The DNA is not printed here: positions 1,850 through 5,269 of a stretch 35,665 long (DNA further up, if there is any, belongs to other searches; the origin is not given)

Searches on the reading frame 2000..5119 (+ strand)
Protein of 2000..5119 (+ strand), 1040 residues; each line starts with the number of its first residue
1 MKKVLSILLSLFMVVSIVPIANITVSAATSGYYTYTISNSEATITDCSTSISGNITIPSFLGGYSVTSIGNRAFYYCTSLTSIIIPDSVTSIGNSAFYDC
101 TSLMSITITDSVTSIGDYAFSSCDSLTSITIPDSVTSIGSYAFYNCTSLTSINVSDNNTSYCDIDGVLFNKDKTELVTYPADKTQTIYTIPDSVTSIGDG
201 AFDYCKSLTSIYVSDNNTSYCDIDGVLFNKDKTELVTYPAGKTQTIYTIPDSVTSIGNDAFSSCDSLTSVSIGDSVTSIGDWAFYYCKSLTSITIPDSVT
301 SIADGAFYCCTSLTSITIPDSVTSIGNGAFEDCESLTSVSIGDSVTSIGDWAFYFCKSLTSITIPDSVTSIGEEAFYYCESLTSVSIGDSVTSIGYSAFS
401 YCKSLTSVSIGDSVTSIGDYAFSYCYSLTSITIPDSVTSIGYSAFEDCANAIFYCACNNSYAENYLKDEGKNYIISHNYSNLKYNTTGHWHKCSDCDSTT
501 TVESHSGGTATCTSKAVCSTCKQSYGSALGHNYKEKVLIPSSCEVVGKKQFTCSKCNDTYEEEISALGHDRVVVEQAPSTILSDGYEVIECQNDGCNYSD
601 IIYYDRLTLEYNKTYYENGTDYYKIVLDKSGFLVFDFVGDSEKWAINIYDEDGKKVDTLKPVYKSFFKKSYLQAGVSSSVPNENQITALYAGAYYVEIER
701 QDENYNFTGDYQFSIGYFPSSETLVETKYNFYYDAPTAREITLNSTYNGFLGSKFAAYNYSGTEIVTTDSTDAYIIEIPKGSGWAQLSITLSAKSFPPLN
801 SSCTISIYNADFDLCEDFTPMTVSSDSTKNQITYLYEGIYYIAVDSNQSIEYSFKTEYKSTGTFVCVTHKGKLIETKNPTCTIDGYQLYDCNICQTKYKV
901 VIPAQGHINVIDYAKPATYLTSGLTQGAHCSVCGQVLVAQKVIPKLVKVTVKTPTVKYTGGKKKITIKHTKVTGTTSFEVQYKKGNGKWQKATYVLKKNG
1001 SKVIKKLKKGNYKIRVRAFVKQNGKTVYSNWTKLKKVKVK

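Call 9: search_protein_families(library=pfam, proteins=[window:2000-5119:+], max_evalue=0.01)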
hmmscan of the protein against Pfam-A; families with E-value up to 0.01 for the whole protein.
window:2000-5119:+ (1040 aa): 4 families
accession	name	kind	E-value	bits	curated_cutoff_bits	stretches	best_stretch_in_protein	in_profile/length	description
PF13306.12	LRR_5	-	1.8e-111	367.7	27.7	4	323-450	1-125/127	BspA type Leucine rich repeat region (6 copies)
PF13855.12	LRR_8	-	6.6e-19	67.9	27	0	88-131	12-56/61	Leucine rich repeat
PF12799.13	LRR_4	-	1e-08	35.6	27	0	125-159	2-35/44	Leucine Rich repeats (2 copies)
PF05725.18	FNIP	-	3.4e-05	24.3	21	0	289-325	4-39/44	FNIP Repeat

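Call 30: search_protein_families(library=padloc, proteins=[window:2000-5119:+], max_evalue=1)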
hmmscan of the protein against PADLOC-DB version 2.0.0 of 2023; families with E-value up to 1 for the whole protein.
window:2000-5119:+ (1040 aa): 1 family
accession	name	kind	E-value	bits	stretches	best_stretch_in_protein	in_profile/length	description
PDLC00340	PtuB1|PtuB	-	0.67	7.5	1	509-576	60-126/268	Unknown function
